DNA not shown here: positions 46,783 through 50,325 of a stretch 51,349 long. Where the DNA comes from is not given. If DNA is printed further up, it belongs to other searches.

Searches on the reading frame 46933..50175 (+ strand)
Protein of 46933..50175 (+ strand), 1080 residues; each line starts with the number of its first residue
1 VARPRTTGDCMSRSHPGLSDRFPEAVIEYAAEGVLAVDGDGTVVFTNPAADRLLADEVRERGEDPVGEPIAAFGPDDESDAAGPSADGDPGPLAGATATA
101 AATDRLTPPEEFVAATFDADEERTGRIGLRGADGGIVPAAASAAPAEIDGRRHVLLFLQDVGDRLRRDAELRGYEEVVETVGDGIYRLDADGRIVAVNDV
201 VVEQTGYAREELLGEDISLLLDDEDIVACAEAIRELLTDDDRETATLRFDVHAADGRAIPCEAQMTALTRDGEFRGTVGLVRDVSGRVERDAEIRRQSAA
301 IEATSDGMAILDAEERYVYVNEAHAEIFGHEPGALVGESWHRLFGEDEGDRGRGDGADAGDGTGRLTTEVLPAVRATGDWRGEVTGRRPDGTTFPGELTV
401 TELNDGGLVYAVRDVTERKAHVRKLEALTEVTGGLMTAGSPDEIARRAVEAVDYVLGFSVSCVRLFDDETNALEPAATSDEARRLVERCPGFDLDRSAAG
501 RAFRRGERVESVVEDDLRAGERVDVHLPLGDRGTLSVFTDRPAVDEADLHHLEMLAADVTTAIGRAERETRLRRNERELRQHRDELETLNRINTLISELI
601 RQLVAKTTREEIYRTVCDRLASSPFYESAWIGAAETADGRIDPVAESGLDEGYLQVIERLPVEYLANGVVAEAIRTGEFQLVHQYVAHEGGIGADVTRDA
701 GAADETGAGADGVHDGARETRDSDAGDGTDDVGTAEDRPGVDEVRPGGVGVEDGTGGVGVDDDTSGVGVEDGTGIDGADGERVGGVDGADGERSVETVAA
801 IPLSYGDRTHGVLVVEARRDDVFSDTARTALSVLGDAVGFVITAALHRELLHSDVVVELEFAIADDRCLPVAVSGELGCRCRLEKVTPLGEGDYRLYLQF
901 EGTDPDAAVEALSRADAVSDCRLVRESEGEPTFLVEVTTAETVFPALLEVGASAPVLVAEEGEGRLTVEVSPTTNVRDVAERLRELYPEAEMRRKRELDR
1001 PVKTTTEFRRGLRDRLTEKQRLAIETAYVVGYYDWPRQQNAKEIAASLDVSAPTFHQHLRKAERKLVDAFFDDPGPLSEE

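Call 60: search_protein_families(library=pfam, proteins=[window:46933-50175:+], max_evalue=0.001)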
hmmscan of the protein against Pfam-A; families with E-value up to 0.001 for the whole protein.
window:46933-50175:+ (1080 aa): 12 families
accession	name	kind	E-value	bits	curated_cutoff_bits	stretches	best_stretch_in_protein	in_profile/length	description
PF15915.11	BAT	-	1e-38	133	25.8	1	854-1010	1-156/156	GAF and HTH_10 associated domain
PF00989.32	PAS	-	1.5e-28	99.5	22.6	2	174-284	3-113/113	PAS fold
PF13426.13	PAS_9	-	2.8e-26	92.2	27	2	184-285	3-102/103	PAS domain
PF04967.18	HTH_10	-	2.4e-21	75.7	23.1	1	1016-1067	1-52/53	HTH DNA binding domain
PF08448.16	PAS_4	-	8e-21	74.8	23.1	2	179-288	2-109/110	PAS fold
PF13188.13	PAS_8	-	8.9e-20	70.3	21.8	2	296-352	2-55/65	PAS domain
PF13185.12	GAF_2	-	8.3e-19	68.6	28.6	2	440-563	3-135/136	GAF domain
PF13492.12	GAF_3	-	1e-07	32.9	27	0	440-563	1-127/129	GAF domain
PF12860.13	PAS_7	-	2e-07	31.6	27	0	302-421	2-113/115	PAS fold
PF08447.18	PAS_3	-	2.2e-07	31.5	25.6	0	195-278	2-86/89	PAS fold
PF01590.32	GAF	-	7.9e-05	23.6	22.4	0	793-841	85-132/133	GAF domain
PF24820.1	Diguanyl_cycl_sensor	-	8.5e-05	22.9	28.1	0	301-343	2-44/109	Diguanylate cyclase-like sensor domain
